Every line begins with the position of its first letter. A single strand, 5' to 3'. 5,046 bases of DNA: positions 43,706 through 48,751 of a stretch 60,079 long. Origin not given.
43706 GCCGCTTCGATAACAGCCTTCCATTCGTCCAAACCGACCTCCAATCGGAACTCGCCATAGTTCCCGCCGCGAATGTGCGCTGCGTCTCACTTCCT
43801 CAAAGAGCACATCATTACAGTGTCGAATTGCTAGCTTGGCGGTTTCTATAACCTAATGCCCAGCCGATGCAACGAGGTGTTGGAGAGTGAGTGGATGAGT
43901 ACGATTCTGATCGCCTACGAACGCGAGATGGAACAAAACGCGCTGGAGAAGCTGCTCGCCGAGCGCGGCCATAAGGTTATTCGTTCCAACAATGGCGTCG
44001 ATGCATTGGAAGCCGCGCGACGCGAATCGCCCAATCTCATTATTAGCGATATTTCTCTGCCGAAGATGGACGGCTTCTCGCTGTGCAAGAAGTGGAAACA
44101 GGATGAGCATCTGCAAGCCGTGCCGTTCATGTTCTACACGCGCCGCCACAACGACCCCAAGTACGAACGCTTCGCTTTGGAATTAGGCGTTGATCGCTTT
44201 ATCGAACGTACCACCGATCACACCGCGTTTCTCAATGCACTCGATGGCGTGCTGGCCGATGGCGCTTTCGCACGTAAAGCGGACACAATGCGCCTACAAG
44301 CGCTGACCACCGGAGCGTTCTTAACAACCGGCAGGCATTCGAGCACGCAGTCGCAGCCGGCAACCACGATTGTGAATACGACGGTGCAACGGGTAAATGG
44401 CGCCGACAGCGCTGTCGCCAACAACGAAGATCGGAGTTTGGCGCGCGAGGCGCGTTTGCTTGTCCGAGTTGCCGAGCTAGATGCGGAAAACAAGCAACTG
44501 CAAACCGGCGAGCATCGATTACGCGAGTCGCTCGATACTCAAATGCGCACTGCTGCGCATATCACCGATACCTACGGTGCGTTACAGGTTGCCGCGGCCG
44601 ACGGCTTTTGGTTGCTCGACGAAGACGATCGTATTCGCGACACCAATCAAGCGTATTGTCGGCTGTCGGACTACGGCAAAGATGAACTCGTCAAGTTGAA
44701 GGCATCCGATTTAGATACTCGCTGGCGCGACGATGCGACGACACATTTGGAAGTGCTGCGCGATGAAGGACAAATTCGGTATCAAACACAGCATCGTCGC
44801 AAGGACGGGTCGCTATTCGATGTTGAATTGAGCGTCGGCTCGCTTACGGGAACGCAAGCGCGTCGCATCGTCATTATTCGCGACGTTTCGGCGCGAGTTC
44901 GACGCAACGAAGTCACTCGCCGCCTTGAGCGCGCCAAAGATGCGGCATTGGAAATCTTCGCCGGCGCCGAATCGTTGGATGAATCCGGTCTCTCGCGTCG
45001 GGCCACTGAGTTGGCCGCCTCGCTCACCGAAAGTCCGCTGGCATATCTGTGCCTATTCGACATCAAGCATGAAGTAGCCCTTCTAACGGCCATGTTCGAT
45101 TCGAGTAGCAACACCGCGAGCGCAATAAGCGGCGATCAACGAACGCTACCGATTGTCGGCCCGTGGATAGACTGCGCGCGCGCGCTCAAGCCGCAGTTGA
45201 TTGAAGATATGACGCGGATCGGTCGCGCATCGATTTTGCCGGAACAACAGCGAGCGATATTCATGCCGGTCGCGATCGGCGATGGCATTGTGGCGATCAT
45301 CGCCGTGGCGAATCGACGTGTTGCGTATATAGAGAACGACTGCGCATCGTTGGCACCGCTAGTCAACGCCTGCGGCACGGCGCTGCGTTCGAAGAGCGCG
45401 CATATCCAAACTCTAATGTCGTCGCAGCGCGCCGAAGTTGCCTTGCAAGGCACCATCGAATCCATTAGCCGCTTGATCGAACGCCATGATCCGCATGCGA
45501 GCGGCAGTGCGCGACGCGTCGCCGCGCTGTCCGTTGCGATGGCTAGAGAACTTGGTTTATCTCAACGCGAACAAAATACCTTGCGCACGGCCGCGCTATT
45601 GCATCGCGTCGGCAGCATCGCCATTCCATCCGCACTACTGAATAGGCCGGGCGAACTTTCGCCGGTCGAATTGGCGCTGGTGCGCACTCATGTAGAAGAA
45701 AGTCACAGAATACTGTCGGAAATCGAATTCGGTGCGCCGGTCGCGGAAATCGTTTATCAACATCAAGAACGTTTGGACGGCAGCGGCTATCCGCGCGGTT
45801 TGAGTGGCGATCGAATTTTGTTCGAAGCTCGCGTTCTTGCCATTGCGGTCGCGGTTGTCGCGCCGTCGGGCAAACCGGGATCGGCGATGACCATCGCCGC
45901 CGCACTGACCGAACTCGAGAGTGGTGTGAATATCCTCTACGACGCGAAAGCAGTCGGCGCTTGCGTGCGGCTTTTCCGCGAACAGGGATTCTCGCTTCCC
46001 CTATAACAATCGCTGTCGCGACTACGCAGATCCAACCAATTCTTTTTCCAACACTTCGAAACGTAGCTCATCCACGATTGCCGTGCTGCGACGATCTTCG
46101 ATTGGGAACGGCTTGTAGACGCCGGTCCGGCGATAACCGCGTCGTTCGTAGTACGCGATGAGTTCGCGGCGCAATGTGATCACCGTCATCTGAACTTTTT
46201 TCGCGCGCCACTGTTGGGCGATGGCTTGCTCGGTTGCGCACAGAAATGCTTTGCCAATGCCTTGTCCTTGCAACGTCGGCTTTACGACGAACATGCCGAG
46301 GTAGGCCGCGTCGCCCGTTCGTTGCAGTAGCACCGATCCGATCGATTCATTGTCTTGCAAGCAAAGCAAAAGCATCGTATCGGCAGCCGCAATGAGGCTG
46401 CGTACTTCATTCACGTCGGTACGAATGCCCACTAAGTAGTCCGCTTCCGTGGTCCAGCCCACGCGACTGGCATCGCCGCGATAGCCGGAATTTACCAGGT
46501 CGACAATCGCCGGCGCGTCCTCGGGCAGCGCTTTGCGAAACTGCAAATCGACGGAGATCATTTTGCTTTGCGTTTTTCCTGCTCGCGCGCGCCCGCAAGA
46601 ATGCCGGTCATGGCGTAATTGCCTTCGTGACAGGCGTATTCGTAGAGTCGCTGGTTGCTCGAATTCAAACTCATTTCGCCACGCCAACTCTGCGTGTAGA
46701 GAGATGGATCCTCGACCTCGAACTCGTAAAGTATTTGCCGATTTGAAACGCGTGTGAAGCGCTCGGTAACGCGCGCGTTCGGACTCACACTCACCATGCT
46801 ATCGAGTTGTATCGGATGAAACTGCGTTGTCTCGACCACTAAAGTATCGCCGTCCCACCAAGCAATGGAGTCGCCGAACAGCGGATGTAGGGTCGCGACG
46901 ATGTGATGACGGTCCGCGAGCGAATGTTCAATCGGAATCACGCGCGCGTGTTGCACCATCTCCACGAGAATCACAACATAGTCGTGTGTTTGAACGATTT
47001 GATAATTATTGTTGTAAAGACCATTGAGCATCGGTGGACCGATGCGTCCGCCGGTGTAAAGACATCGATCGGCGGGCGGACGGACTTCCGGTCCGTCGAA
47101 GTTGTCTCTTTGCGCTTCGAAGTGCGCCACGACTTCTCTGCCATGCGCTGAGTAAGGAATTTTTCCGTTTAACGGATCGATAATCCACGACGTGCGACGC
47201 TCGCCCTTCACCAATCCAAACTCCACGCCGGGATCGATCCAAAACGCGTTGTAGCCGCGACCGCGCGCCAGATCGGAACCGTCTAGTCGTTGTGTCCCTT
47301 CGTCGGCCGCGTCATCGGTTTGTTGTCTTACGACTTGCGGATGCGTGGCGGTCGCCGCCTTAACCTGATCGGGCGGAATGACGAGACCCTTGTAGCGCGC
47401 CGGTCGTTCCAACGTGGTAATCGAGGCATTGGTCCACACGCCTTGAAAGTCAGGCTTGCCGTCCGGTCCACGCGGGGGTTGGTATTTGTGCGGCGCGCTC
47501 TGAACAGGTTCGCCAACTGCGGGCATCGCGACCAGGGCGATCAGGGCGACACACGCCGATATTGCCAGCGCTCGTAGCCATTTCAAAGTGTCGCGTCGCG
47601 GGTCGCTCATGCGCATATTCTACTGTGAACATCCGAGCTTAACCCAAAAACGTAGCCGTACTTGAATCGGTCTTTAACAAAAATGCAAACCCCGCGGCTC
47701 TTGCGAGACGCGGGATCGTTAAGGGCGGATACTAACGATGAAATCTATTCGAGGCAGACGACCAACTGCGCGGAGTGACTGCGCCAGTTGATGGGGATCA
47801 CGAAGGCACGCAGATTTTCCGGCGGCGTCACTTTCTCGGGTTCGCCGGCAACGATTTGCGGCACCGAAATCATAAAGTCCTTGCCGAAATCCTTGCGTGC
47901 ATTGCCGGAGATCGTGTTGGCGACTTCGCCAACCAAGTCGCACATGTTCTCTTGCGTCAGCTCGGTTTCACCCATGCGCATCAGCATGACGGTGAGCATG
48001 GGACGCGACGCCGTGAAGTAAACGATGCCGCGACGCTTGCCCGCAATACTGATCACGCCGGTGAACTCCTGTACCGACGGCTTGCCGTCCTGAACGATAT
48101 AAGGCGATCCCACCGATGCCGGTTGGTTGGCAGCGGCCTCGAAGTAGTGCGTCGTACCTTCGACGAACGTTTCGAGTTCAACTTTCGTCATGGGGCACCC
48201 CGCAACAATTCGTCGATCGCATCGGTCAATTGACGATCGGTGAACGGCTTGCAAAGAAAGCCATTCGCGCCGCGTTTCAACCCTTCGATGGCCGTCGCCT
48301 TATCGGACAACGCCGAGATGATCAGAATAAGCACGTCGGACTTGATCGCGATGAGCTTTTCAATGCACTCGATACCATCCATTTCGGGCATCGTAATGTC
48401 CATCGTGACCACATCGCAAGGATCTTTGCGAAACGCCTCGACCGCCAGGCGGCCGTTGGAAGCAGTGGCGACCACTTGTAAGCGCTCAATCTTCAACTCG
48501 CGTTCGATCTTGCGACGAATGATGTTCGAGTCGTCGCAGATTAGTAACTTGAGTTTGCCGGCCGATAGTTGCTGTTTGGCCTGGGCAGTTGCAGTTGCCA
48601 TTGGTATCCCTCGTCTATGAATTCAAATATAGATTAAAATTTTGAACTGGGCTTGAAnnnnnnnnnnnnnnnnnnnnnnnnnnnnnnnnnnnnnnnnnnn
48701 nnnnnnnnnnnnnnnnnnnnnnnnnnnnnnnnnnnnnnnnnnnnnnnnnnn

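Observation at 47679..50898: Sensor-fused, apparently CheW-independent CheA-like kinase with its own CheY and CheX (three-gene mini chemosensory module)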

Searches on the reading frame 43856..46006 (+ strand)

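Call 3: search_protein_families(library=pfam, proteins=[window:43856-46006:+], max_evalue=0.1)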
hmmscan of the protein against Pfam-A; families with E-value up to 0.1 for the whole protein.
window:43856-46006:+ (716 aa): 9 families
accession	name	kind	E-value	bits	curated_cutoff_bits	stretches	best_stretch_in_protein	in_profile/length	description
PF13487.12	HD_5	-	6.5e-39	133.8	27.2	1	537-697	3-168/170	HD domain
PF00072.30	Response_reg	-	7.9e-15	55.4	30.2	1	17-129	1-110/111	Response regulator receiver domain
PF01966.28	HD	-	1.1e-09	39.1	22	1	553-664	6-110/116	HD domain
PF13185.12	GAF_2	-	4.3e-08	33.9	28.6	1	374-510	2-135/136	GAF domain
PF13426.13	PAS_9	-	1.1e-07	32.5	27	1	249-345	2-102/103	PAS domain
PF00989.32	PAS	-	0.00012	22.5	22.6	1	243-341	6-110/113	PAS fold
PF13188.13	PAS_8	-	0.00085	19.6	21.8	1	246-287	9-47/65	PAS domain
PF08448.16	PAS_4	-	0.028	15.1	23.1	0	249-349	6-110/110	PAS fold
PF08668.18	HDOD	-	0.067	13.1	22.9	0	551-601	98-146/196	HDOD domain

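Call 4: search_protein_families(library=ncbifam, proteins=[window:43856-46006:+], max_evalue=0.1)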
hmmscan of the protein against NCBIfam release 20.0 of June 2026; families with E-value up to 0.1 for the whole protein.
window:43856-46006:+ (716 aa): 90 families (the best 25 are shown)
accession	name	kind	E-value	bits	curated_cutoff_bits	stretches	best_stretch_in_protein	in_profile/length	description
NF053512.1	nitric_RR_NosR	exception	4.3e-40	138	400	2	502-709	148-356/422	response regulator c-di-GMP phosphodiesterase, NosR family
TIGR00229.1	sensory_box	domain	5.5e-13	49.2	22.9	1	246-352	13-124/126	PAS domain S-box protein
NF007135.0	PRK09581.1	equivalog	1.7e-12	46.9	474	1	15-129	3-116/457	PleD family two-component system response regulator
NF008296.0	PRK11083.1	equivalog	3.8e-11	42.8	273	1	26-117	15-102/228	two-component system response regulator CreB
TIGR02154.1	PhoB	equivalog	5.6e-11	42.2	296.2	1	16-147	4-134/226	phosphate regulon transcriptional regulator PhoB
NF041733.1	resp_reg_CseB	equivalog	2.2e-10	40.3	350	1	17-139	3-121/228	two-component system response regulator CseB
NF045944.1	ResRegRpaBCyano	equivalog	5e-10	39.1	330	1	28-116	11-95/229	response regulator transcription factor RpaB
NF011874.0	PRK15347.1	equivalog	6.3e-10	37.7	852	1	11-86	687-762/921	two component system sensor kinase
TIGR01387.1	cztR_silR_copR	subfamily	1.6e-09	37.8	279.2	1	18-134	2-115/218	heavy metal response regulator transcription factor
NF045595.1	HK_scytonemin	equivalog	3.6e-09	35.6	865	1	248-368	15-137/637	scytonemin biosynthesis sensor histidine kinase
NF007005.1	PRK09468.1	equivalog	4.1e-09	36.2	331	1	17-239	6-224/237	osmolarity response regulator transcription factor OmpR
NF046022.1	RespRegCpdRBruc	equivalog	5.4e-09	36.1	180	1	14-82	1-69/120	cell cycle two-component system response regulator CpdR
NF006900.1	PRK09390.1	equivalog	5.8e-09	35.8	255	1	23-143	13-130/203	response regulator FixJ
NF041367.1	CheY_Halo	equivalog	6e-09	36.3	200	1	17-132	1-113/114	chemotaxis protein CheY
NF008318.0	PRK11107.1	equivalog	1.4e-08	33.3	890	1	30-129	683-781/920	two-component sensor histidine kinase BarA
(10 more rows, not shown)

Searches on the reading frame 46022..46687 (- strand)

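Call 68: search_protein_families(library=pfam, proteins=[window:46022-46687:-], max_evalue=0.0001)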
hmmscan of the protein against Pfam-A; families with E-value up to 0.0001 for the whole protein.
window:46022-46687:- (221 aa): 3 families
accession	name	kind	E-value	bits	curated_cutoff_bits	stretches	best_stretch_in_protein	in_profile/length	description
PF13673.13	Acetyltransf_10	-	2.3e-10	40.9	23.6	1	94-189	21-111/128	Acetyltransferase (GNAT) domain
PF13508.13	Acetyltransf_7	-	3.8e-09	37.2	27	1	107-186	6-83/84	Acetyltransferase (GNAT) domain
PF00583.31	Acetyltransf_1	-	5.1e-09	36.9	20.7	1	101-185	31-116/116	Acetyltransferase (GNAT) family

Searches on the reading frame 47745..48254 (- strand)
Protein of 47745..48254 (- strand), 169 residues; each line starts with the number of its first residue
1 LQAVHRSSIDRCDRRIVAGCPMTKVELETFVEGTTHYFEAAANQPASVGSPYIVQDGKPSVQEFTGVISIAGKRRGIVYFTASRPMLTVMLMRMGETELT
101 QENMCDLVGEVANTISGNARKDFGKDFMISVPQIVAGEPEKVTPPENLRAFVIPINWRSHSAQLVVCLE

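Call 3: search_protein_families(library=pfam, proteins=[window:47745-48254:-], max_evalue=0.1)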
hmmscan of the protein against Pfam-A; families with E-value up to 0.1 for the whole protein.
window:47745-48254:- (169 aa): 1 family
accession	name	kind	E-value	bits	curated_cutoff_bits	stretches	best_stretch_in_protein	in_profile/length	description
PF13690.11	CheX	-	2.7e-20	72.7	27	1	64-155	1-93/94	Chemotaxis phosphatase CheX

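Call 4: search_protein_families(library=ncbifam, proteins=[window:47745-48254:-], max_evalue=0.1)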
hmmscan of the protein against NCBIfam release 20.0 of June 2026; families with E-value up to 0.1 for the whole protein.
window:47745-48254:- (169 aa): 2 families
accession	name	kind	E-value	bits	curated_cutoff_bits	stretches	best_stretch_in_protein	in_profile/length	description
NF041094.1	CheX_Thtogales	equivalog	4.5e-05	23.3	280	1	29-144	8-128/152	CheY-P phosphatase CheX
NF008396.0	PRK11194.1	equivalog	0.057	12.2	633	0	60-105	139-184/379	dual-specificity RNA methyltransferase RlmN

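Call 76: search_solved_structures(query=window:47745-48191:-, max_evalue=1, show_alignments=2)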
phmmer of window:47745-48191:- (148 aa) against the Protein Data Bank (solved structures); distinct sequences matched with E-value up to 1: 5.
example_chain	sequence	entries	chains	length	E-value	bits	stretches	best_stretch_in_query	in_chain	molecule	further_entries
3iic_A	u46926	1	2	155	4.5e-08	36.3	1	8-148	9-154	CheC domain protein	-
3hm4_A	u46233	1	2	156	5.3e-08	36.1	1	7-147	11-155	Chemotaxis protein CheX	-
3h2d_A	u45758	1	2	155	6.8e-08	35.8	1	9-148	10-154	CheC-like superfamily protein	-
3h4y_A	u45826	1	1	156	5.6e-07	32.8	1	7-133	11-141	putative chemotaxis protein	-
6vpw_A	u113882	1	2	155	4e-05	26.8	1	41-147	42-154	Chemotaxis protein CheX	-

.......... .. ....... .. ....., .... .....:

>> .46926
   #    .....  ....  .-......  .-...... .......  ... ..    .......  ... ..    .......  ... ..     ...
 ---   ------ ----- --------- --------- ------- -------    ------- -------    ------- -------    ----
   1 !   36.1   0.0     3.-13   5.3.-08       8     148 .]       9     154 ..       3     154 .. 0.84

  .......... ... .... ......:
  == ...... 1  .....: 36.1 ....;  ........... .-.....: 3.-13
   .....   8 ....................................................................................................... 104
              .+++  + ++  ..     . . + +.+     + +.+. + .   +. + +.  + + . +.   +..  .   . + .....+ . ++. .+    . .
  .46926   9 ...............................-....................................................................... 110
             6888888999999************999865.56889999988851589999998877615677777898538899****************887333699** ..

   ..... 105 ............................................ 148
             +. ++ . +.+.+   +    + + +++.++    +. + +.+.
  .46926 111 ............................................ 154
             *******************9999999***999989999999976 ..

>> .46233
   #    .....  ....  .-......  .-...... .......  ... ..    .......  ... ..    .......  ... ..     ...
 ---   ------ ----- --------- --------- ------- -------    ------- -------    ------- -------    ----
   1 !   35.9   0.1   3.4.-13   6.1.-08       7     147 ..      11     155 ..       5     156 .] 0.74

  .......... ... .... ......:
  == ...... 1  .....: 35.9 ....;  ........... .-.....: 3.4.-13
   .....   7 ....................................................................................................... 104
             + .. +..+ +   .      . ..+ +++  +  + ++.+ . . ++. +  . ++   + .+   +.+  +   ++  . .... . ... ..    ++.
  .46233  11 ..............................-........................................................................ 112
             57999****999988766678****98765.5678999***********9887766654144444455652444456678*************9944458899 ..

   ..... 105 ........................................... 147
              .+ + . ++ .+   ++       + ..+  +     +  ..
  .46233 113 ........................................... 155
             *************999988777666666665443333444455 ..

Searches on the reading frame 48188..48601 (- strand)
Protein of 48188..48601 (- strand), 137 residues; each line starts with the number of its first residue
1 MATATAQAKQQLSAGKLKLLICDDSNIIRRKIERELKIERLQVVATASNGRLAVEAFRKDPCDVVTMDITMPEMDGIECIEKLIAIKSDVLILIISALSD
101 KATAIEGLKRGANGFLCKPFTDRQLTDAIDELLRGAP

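Call 3: search_protein_families(library=pfam, proteins=[window:48188-48601:-], max_evalue=0.1)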
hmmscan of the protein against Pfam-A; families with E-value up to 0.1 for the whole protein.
window:48188-48601:- (137 aa): 2 families
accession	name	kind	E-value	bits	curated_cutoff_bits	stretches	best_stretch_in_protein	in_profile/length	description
PF00072.30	Response_reg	-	2.6e-27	95.6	30.2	1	20-129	2-110/111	Response regulator receiver domain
PF00534.26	Glycos_transf_1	-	0.084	12.8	26.4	0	99-134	122-157/172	Glycosyl transferases group 1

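Call 4: search_protein_families(library=ncbifam, proteins=[window:48188-48601:-], max_evalue=0.1)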
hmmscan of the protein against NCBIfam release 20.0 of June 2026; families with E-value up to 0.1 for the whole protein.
window:48188-48601:- (137 aa): 104 families (the best 25 are shown)
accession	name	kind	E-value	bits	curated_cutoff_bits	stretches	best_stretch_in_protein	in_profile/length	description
NF001965.0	PRK00742.1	subfamily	4.3e-25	88.7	293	1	16-126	3-117/357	chemotaxis-specific protein-glutamate methyltransferase CheB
NF045944.1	ResRegRpaBCyano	equivalog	1.7e-21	76.7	330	1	20-134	1-113/229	response regulator transcription factor RpaB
NF041367.1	CheY_Halo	equivalog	3.5e-21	75.7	200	1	20-132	2-113/114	chemotaxis protein CheY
NF008469.0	PRK11361.1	equivalog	2e-20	72.9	714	1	18-123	6-110/461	acetoacetate metabolism transcriptional regulator AtoC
NF007135.0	PRK09581.1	equivalog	1e-19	70.7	474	1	18-134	4-121/457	PleD family two-component system response regulator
NF041733.1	resp_reg_CseB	equivalog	3.1e-18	66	350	1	18-135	2-117/228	two-component system response regulator CseB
NF051850.1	RespRegRprY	equivalog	1.1e-17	64.2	370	1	15-134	3-121/234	response regulator transcription factor RprY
NF009206.0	PRK12555.1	subfamily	1.7e-17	63.4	342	1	18-131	2-119/340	chemotaxis-specific protein-glutamate methyltransferase CheB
NF007935.0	PRK10651.1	equivalog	2.7e-17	62.7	250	1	16-133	6-124/216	two-component system response regulator NarL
NF040689.1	MtrAB_MtrA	equivalog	5.3e-17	61.9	300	1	20-134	2-114/219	MtrAB system response regulator MtrA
NF006900.1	PRK09390.1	equivalog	8.3e-17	61.4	255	1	18-133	6-120/203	response regulator FixJ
NF007018.1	PRK09483.1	equivalog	1.1e-16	61.2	280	1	18-135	3-121/217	UvrY/SirA/GacA family response regulator transcription factor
NF011874.0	PRK15347.1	equivalog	6.5e-16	57.6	852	1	5-130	679-807/921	two component system sensor kinase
NF045991.1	RespRegCtrARhodob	equivalog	8.2e-16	58.4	350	1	19-134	3-117/224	response regulator transcription factor CtrA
TIGR02875.1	spore_0_A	equivalog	9.3e-16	57.8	200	1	16-135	2-124/262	sporulation transcription factor Spo0A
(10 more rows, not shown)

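Call 77: search_solved_structures(query=window:48188-48601:-, max_evalue=1e-12, show_alignments=1)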
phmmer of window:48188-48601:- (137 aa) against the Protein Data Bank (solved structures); distinct sequences matched with E-value up to 1e-12: 25.
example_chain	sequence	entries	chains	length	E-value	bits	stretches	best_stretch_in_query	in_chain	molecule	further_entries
4iga_A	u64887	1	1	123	1.8e-21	79.9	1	18-132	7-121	Chemotaxis protein CheY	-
1tmy_A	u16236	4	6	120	2.3e-21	79.6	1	18-132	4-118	CHEY PROTEIN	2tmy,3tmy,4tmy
6er7_A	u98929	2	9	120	2.6e-21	79.4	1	18-133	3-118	120aa long hypothetical chemotaxis protein (CheY)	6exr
1u0s_Y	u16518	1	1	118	3.1e-21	79.1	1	18-131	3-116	Chemotaxis protein cheY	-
9rhz_C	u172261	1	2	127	1.8e-20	76.7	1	18-130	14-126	Chemotaxis protein CheY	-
4qyw_A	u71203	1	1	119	4.7e-20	75.3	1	18-132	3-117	Chemotaxis protein CheY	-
6c40_B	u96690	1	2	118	2.8e-19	72.8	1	18-131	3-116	Chemotaxis protein CheY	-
8q52_A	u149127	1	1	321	1.8e-18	70.2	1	17-120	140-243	Leucine-specific-binding protein,Chemotaxis protein CheY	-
9xzo_A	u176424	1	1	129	2.9e-18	69.5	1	18-133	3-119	De novo protein M1X0B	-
1nxo_A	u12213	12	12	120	1.3e-16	64.2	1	18-135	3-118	DNA-binding response regulator | Response regulator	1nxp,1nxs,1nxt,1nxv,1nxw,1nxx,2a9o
6eb7_A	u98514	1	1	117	2.5e-16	63.3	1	18-134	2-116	DNA-binding response regulator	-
2lle_A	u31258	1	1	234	8.1e-16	61.7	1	43-118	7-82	Chemotaxis protein CheY, Imidazole glycerol phosphate synthase subunit HisF chimera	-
3cwo_X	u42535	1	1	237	2.9e-15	59.9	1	40-118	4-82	beta/alpha-barrel protein based on 1THF and 1TMY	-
1ys6_A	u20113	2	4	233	7.5e-15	58.5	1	18-134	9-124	Transcriptional regulatory protein prrA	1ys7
9g85_A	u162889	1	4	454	8.6e-15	58.3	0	18-132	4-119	Response regulator PleD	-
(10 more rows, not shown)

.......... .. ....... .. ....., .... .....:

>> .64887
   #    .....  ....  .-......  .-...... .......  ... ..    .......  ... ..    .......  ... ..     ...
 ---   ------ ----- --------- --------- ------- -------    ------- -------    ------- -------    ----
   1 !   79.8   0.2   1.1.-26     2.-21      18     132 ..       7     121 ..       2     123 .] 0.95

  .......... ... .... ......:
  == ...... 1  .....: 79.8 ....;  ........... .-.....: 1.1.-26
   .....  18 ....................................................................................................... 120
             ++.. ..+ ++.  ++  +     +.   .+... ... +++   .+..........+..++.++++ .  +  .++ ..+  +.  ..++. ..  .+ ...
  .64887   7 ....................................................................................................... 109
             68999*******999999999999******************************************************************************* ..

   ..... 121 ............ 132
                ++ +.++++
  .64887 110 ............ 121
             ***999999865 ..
